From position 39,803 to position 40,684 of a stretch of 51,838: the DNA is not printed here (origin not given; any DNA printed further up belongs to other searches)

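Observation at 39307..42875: Three-gene locus of secreted Asn/Gly/Thr repeat proteins organised like short and long functional-amyloid subunits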

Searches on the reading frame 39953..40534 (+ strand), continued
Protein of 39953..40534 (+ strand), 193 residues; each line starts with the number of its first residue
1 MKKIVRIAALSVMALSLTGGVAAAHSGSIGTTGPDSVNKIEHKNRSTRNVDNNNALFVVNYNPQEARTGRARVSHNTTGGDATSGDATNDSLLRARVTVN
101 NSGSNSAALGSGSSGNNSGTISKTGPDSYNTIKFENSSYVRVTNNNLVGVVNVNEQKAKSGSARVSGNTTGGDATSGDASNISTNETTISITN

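Call 53: find_encoding_contigs(protein=P0071, flank=7000, max_places=2)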
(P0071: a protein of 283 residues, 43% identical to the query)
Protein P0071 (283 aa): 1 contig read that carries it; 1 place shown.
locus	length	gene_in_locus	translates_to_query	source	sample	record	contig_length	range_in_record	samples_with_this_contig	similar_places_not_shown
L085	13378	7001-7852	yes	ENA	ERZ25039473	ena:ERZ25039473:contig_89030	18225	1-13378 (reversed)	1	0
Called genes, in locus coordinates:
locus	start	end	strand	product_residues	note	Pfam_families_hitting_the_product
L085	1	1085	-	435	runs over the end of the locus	PF01336:tRNA_anti-codon, PF00152:tRNA-synt_2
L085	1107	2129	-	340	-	PF00571:CBS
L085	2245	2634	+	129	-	PF13462:Thioredoxin_4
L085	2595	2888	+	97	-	PF01323:DSBA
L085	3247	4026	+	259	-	PF00999:Na_H_Exchanger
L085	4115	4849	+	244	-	PF02254:TrkA_N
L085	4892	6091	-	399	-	PF02812:ELFV_dehydrog_N, PF00208:ELFV_dehydrog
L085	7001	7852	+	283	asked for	-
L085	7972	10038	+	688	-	-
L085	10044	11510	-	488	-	PF00512:HisKA, PF02518:HATPase_c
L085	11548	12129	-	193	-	-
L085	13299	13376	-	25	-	?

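Call 61: list_cluster_members(proteins=[P0006, P0015, P0028, P0041, P0054, P0062, P0076, P0086, P0109, P0112])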
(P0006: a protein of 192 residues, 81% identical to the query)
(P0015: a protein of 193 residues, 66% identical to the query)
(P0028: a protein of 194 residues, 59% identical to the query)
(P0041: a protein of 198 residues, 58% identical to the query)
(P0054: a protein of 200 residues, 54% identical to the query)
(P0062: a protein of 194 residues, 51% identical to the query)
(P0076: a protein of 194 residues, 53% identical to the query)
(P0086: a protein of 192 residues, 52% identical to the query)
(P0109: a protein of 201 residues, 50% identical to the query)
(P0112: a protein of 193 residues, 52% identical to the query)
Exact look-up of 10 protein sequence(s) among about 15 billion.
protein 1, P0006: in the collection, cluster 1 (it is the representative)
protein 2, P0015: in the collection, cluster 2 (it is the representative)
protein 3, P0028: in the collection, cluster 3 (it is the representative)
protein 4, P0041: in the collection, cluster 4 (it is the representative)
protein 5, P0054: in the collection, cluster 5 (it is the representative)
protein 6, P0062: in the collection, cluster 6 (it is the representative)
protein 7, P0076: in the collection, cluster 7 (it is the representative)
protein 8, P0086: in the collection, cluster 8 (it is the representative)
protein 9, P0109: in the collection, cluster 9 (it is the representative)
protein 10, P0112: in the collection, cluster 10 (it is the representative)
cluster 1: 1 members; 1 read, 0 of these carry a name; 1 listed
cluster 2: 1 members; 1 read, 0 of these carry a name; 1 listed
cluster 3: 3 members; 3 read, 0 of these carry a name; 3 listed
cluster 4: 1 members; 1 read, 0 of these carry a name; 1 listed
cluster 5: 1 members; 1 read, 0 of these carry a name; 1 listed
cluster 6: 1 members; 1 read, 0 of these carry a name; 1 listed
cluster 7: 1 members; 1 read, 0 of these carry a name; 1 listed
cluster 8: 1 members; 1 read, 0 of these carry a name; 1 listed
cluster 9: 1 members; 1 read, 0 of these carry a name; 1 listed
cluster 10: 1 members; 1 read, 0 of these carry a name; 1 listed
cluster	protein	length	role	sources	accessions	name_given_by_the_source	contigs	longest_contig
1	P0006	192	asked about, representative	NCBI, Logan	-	-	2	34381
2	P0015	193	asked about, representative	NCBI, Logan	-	-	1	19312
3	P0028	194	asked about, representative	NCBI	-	-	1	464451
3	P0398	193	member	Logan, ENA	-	-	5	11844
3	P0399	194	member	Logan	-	-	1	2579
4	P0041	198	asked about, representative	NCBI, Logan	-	-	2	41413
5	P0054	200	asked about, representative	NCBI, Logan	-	-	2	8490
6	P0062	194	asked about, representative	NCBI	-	-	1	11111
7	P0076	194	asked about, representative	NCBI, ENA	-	-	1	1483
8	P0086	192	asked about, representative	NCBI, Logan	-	-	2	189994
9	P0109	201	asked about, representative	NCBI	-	-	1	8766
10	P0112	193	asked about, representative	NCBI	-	-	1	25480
